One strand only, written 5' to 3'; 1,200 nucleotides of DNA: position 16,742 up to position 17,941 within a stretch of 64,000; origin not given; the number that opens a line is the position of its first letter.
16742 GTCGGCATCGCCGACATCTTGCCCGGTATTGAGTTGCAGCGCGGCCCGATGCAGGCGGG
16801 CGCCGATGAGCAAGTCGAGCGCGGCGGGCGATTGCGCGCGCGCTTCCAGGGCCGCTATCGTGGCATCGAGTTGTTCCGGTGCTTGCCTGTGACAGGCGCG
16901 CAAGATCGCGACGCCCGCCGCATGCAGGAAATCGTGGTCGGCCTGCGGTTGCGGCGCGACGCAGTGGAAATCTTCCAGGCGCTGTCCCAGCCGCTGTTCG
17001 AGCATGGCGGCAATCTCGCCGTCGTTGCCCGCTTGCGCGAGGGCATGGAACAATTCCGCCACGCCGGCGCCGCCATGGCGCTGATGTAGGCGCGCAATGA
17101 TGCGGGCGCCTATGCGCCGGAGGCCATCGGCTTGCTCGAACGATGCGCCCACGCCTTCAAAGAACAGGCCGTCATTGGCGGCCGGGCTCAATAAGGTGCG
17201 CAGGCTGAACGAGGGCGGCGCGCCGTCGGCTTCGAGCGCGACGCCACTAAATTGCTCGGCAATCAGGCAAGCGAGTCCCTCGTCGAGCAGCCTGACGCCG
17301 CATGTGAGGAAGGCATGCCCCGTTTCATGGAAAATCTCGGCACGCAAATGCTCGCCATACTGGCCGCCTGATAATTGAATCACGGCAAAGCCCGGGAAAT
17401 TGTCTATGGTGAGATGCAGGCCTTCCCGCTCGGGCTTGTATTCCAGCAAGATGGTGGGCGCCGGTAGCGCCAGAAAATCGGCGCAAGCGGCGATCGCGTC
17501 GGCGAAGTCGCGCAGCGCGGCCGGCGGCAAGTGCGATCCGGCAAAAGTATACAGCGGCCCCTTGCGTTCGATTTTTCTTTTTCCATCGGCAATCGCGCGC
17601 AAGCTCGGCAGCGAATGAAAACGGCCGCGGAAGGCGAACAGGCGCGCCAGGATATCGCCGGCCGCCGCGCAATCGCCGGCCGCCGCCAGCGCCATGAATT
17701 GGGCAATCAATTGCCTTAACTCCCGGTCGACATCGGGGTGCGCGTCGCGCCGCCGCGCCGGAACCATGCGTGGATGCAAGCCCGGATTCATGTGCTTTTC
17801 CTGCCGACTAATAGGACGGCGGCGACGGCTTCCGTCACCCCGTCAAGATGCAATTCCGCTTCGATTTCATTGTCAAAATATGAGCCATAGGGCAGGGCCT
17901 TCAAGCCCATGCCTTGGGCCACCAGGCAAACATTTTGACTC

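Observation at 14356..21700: Six-gene thiazole/oxazole-type RiPP (TOMM/LAP-like) biosynthetic cluster whose precursor is invisible to the ORF track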

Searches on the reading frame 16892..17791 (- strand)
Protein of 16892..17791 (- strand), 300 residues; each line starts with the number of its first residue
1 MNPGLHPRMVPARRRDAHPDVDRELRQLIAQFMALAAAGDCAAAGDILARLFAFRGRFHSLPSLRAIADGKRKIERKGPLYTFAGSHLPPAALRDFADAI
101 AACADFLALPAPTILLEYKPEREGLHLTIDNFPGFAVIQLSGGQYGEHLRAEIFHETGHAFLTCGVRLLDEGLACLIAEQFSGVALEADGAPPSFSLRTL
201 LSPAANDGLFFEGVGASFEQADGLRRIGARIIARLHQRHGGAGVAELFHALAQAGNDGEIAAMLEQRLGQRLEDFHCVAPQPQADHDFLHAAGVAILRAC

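Call 42: search_solved_structures(query=A3, max_evalue=10, show_alignments=3)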
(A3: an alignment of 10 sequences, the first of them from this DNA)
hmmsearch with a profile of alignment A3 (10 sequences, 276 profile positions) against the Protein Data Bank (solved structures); distinct sequences matched with E-value up to 10: 1.
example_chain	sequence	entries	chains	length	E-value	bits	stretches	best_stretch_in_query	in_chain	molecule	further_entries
3e11_A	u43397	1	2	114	1.3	11.4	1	137-160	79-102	predicted zincin-like metalloprotease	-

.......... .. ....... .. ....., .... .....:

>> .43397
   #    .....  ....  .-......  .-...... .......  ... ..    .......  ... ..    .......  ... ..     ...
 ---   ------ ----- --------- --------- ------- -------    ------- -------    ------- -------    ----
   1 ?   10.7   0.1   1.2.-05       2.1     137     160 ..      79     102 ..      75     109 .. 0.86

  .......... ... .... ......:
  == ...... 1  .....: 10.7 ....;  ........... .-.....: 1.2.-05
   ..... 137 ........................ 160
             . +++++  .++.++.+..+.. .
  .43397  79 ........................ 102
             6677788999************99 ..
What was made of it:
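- Tried and rejected: A PDB profile of close homologues gave nothing significant (call 42).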

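Call 43: search_protein_families(library=pfam, alignment_id=A3, max_evalue=10)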
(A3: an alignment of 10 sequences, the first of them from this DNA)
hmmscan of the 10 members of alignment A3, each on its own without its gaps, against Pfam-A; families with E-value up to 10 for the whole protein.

A. member 1, seq(277 aa): 3 families
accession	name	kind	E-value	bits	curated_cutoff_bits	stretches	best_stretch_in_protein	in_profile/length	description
PF23165.1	zf-C2H2_FBX41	-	0.033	14.1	24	1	56-66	12-22/30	F-box only protein 41 C2H2 zinc finger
PF07361.16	Cytochrom_B562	-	0.11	13.5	30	1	25-60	64-99/102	Cytochrome b562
PF15566.12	Imm32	-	7.7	7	27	1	88-134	6-38/54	Immunity protein 32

B. families by the number of members that match (of 10 scanned): 9 families
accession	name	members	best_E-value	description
PF07361.16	Cytochrom_B562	2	0.11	Cytochrome b562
PF23165.1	zf-C2H2_FBX41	1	0.033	F-box only protein 41 C2H2 zinc finger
PF05338.17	DUF717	1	0.038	Protein of unknown function (DUF717)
PF24983.1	DUF7774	1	0.17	Domain of unknown function (DUF7774)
PF07340.17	Herpes_IE1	1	0.2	Cytomegalovirus IE1 protein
PF07890.17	Rrp15p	1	0.23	Rrp15p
PF13979.11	SopA_C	1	0.27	SopA-like catalytic domain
PF13513.12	HEAT_EZ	1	0.83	HEAT-like repeat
PF15566.12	Imm32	1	7.7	Immunity protein 32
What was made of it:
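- On Gluzincin (clan MA) zinc metallopeptidase (for F residues 1-285): Pfam gives no hit (call 43).
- Pfam gives none (call 43).
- Tried and rejected: Pfam on 10 members gave nothing (call 43).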

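Call 75: search_protein_representatives(protein=window:16892-17791:-)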
Query: 300 residues. Proteins with E-value up to 0.001 (for the whole library): 44; up to 1e-10: 23; up to 1e-30: 12. The best 44 are listed.
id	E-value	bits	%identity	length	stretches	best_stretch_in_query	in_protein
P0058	1.1e-193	658.6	100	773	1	1-300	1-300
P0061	4.8e-71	256.0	46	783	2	19-285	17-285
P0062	4.8e-66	239.6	46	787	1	19-288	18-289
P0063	5.5e-59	216.4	44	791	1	27-287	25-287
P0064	7.8e-48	179.8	42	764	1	25-291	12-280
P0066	3.3e-45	171.2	44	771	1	23-265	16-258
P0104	5.9e-44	167.1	40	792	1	25-279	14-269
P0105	3.1e-43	164.7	37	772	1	15-287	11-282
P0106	9.4e-36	140.1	38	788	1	43-293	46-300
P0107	1.3e-33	133.1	41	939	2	23-206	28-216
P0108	1.6e-33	132.8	34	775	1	18-271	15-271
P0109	2.8e-31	125.4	32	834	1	17-286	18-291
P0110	1.2e-29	120.1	35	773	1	20-260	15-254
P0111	9.4e-27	110.6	48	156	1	35-170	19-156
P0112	1.5e-25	106.6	43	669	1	117-281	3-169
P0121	6.3e-10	55.4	29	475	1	25-276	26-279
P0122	8.6e-08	48.3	27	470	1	25-273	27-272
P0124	1.6e-07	47.4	34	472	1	28-276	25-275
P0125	2.2e-07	47.0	24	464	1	30-287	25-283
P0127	1.1e-06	44.7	30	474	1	62-276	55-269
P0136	3.8e-05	39.7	25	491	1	15-287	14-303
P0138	2.7e-04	36.9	28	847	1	104-276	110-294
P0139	2.8e-04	36.8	30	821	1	60-251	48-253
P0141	5.6e-04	35.8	31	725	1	120-274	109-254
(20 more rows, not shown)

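Call 76: search_protein_families(library=pfam, proteins=[P0121, P0122, P0124, P0125, P0127, P0136, P0107, P0138, P0139, P0141], max_evalue=0.01)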
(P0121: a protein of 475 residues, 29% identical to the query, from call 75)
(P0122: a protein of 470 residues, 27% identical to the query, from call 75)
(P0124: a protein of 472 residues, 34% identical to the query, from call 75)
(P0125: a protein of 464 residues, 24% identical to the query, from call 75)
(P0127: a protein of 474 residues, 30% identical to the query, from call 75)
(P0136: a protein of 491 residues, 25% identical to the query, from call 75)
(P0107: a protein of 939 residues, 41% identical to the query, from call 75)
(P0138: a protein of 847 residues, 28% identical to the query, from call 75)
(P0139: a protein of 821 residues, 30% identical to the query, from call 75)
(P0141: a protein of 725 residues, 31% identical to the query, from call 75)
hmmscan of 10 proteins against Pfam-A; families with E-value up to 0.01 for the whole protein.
P0121 (475 aa): 0 families

P0122 (470 aa): 0 families

P0124 (472 aa): 0 families

P0125 (464 aa): 0 families

P0127 (474 aa): 1 family
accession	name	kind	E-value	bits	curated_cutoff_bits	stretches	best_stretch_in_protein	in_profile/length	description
PF23914.1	TPR_CcmH_CycH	-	0.0023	18.2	42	0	399-446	72-117/158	Cytochrome c-type biogenesis protein H TPR domain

P0136 (491 aa): 0 families

P0107 (939 aa): 2 families
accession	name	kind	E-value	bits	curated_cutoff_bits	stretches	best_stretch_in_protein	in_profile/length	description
PF00005.33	ABC_tran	-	1.2e-18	68.5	25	1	624-765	2-136/137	ABC transporter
PF13304.12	AAA_21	-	3.3e-07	31.1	27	1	637-658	3-24/304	AAA domain, putative AbiEii toxin, Type IV TA system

P0138 (847 aa): 11 families
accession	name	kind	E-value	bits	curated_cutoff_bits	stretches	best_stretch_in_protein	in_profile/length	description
PF00005.33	ABC_tran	-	4.7e-24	86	25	1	550-681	8-136/137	ABC transporter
PF13304.12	AAA_21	-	2.8e-10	41.2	27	1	556-583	2-26/304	AAA domain, putative AbiEii toxin, Type IV TA system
PF02463.25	SMC_N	-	2.9e-08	33.8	40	1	600-725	119-210/220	RecF/RecN/SMC N terminal domain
PF01637.24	ATPase_2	-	0.00046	20.5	33.2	1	540-711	3-154/225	ATPase domain predominantly from Archaea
PF13191.12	AAA_16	-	0.00084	20.3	32.6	0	552-582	23-57/167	AAA ATPase domain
PF03193.22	RsgA_GTPase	-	0.00088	19.6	30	1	550-584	103-137/174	RsgA GTPase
PF13401.12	AAA_22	-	0.0015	19.3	27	1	555-609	7-59/130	AAA domain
PF01926.29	MMR_HSR1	-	0.0017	18.9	21.9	1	556-588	2-33/113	50S ribosome-binding GTPase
PF13476.12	AAA_23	-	0.0031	18.6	27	1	555-573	21-39/201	AAA domain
PF13555.12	AAA_29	-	0.0059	16.8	27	0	553-572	23-41/61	P-loop containing region of AAA domain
PF09818.15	ABC_ATPase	-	0.0077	15.7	23.2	0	686-736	205-257/283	P-loop domain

P0139 (821 aa): 4 families
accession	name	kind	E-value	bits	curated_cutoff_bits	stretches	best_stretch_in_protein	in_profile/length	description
PF00005.33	ABC_tran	-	7.5e-20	72.4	25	1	527-660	6-136/137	ABC transporter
PF13304.12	AAA_21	-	8.3e-09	36.4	27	1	629-691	234-299/304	AAA domain, putative AbiEii toxin, Type IV TA system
PF02463.25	SMC_N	-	4.1e-06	26.8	40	1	533-702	25-209/220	RecF/RecN/SMC N terminal domain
PF13555.12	AAA_29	-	0.0094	16.1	27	0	531-555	22-45/61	P-loop containing region of AAA domain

P0141 (725 aa): 6 families
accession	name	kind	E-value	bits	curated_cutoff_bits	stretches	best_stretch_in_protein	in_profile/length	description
PF00005.33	ABC_tran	-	2.9e-21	76.9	25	1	453-586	5-136/137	ABC transporter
PF13304.12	AAA_21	-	3.5e-08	34.3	27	1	463-485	3-28/304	AAA domain, putative AbiEii toxin, Type IV TA system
PF02463.25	SMC_N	-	0.00015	21.7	40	1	462-626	27-207/220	RecF/RecN/SMC N terminal domain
PF13555.12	AAA_29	-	0.0005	20.2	27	1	455-479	18-42/61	P-loop containing region of AAA domain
PF13191.12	AAA_16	-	0.0013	19.7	32.6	1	452-580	17-104/167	AAA ATPase domain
PF13401.12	AAA_22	-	0.0091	16.8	27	0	462-590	8-97/130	AAA domain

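Call 77: find_encoding_contigs(protein=P0121, flank=8000, max_places=2)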
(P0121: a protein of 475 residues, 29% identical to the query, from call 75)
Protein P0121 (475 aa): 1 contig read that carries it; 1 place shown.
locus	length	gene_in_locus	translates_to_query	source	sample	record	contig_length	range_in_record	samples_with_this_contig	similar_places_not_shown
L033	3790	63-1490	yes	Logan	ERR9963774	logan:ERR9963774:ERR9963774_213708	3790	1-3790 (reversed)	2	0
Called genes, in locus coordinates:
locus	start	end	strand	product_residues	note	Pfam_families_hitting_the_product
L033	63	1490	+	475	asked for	-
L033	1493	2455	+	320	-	PF02463:SMC_N (faint), PF00005:ABC_tran, PF13304:AAA_21 (faint)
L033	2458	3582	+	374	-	PF01061:ABC2_membrane, PF12698:ABC2_membrane_3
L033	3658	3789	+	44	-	?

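Call 78: find_encoding_contigs(protein=P0125, flank=9000, max_places=2)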
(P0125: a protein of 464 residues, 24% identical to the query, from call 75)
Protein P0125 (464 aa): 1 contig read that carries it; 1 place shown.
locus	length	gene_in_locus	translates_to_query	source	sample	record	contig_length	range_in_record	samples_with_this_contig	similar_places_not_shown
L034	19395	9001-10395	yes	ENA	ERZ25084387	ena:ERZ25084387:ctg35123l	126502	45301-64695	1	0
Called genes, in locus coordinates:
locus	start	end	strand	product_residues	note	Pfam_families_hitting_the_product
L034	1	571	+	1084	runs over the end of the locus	PF02310:B12-binding, PF03308:MeaB, PF02492:cobW (faint), PF01642:MM_CoA_mutase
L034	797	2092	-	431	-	PF00884:Sulfatase, PF01663:Phosphodiest (weak), PF16347:SGSH_C, PF14707:Sulfatase_C (weak)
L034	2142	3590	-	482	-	PF00884:Sulfatase, PF16347:SGSH_C, PF14707:Sulfatase_C (weak)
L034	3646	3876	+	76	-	-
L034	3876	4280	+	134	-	PF01850:PIN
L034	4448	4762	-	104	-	PF13601:HTH_34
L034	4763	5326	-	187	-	-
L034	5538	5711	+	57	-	-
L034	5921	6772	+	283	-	-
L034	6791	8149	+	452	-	PF02624:YcaO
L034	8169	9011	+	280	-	PF00881:Nitroreductase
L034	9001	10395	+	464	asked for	-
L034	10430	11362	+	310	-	PF00005:ABC_tran, PF13304:AAA_21 (weak)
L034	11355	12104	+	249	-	PF01061:ABC2_membrane, PF12698:ABC2_membrane_3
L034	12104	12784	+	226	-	PF00005:ABC_tran, PF02463:SMC_N (faint), PF13304:AAA_21 (weak)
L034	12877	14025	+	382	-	PF02687:FtsX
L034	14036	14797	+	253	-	PF17131:TP_0789-like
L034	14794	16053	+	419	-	-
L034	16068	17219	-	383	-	PF00355:Rieske, PF00848:Ring_hydroxyl_A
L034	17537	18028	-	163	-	PF13577:SnoaL_4 (weak), PF00866:Ring_hydroxyl_B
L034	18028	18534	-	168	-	-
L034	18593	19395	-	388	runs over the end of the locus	PF14294:DUF4372, PF01609:DDE_Tnp_1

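Call 79: find_encoding_contigs(protein=P0122, flank=9000, max_places=2)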
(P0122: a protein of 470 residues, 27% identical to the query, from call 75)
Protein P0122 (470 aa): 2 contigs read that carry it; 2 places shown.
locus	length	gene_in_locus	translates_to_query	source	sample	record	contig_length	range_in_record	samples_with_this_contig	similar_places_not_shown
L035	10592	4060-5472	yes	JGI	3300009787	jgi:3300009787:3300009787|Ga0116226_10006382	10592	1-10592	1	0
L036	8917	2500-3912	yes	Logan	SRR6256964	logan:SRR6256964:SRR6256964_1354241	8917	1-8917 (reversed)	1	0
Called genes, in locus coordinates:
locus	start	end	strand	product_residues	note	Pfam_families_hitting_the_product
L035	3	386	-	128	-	?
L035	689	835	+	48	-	-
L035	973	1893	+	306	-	-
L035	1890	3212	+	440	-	PF02624:YcaO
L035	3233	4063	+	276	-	PF00881:Nitroreductase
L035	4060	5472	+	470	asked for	-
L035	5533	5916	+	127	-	PF09912:DUF2141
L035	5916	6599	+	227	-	PF00005:ABC_tran, PF02463:SMC_N (weak), PF13304:AAA_21 (faint)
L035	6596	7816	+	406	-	PF12704:MacB_PCD, PF02687:FtsX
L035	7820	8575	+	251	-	PF17131:TP_0789-like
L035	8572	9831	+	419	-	-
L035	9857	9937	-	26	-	-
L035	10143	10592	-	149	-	?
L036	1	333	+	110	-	?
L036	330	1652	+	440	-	PF02624:YcaO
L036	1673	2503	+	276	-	PF00881:Nitroreductase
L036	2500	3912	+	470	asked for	-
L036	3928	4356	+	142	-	PF09912:DUF2141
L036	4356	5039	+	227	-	PF00005:ABC_tran, PF02463:SMC_N (weak), PF13304:AAA_21 (faint)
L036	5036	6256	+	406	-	PF12704:MacB_PCD, PF02687:FtsX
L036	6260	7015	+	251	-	PF17131:TP_0789-like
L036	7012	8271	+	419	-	-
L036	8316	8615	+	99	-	-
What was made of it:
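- The protein is kept even in clusters without the ABC-2 transporter (call 79).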

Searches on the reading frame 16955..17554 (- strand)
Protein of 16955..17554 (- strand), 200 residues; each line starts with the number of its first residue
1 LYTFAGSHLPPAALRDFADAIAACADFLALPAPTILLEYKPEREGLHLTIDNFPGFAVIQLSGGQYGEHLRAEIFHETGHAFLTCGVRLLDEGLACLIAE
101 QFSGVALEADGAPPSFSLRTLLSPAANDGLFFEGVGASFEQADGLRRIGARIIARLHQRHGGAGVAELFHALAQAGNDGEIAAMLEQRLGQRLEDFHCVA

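Call 85: search_solved_structures(query=A5, max_evalue=10, show_alignments=4)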
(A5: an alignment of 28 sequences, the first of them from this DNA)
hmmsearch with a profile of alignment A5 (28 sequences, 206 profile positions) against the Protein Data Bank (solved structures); distinct sequences matched with E-value up to 10: 26.
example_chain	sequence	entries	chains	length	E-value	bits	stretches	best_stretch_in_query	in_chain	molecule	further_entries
1c7k_A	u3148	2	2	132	0.034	16.8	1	47-82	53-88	ZINC ENDOPROTEASE | ZINC PROTEASE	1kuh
4hx3_A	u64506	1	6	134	0.035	16.7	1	47-82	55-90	Extracellular small neutral protease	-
3cqb_A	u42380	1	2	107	0.17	14.5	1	9-82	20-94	Probable protease htpX homolog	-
9ksg_A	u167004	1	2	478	0.39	13.3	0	117-170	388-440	RXLR effector Avh1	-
8jj6_A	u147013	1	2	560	0.72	12.5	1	146-205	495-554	Negative elongation factor B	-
7ycx_f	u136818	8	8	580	0.76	12.4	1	146-205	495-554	Negative elongation factor B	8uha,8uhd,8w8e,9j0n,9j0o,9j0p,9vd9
6gml_V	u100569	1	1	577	0.78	12.3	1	146-205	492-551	Negative elongation factor B,Negative elongation factor B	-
8rbx_v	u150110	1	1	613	0.84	12.2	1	146-205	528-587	NELF-B,Negative elongation factor B,Negative elongation factor B,Negative elongation facto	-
7pks_V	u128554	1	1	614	0.84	12.2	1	146-205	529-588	Negative elongation factor B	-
3dte_A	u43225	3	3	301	0.94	12.1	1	58-84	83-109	IrrE protein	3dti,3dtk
6buy_A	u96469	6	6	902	1.4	11.5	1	66-108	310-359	Aminopeptidase N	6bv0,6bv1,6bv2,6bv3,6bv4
4nz8_A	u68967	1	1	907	1.4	11.5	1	66-108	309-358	Aminopeptidase N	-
4hom_A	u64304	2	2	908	1.4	11.5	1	66-108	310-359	Aminopeptidase N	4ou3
4fke_A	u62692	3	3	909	1.4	11.5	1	66-108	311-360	Aminopeptidase N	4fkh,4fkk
7vpp_A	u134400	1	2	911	1.5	11.4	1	66-108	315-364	Aminopeptidase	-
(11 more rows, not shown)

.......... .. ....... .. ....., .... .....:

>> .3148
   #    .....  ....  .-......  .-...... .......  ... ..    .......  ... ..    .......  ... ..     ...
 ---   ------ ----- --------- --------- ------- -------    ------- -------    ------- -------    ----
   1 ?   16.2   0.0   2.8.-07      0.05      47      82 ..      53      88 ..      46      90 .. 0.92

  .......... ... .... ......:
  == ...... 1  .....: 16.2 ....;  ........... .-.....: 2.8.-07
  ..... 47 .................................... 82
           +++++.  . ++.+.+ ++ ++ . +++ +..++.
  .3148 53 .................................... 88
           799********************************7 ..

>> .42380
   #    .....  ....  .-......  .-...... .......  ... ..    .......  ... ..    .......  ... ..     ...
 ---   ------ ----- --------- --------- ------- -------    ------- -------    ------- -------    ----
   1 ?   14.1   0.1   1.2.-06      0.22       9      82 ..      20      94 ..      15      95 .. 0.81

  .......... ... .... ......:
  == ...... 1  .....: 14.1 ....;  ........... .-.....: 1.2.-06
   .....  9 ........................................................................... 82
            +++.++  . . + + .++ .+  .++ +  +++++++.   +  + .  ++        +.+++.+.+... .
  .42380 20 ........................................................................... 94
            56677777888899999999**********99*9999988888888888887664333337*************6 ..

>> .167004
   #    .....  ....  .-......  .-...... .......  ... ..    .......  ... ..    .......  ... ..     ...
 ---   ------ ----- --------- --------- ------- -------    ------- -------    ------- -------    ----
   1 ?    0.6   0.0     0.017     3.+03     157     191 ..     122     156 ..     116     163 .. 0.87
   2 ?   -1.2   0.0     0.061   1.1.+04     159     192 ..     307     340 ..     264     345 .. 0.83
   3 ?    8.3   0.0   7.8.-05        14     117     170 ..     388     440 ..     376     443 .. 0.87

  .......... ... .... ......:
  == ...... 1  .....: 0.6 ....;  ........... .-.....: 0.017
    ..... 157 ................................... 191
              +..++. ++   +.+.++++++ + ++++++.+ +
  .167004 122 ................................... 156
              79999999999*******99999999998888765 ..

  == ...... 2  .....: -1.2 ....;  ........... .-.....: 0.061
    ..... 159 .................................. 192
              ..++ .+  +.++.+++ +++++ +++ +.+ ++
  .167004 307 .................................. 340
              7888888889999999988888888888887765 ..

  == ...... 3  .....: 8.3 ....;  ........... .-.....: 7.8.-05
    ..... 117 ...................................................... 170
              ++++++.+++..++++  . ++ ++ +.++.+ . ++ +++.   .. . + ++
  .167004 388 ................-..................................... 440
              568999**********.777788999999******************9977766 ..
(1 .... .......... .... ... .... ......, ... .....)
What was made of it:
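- On Gluzincin (clan MA) zinc metallopeptidase (for F residues 1-285): PDB profile hits are snapalysin at 0.034, HtpX at 0.17 and APN at 1.4 (call 85).
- The best zinc-protease PDB profile hit is E=0.034 (call 85).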
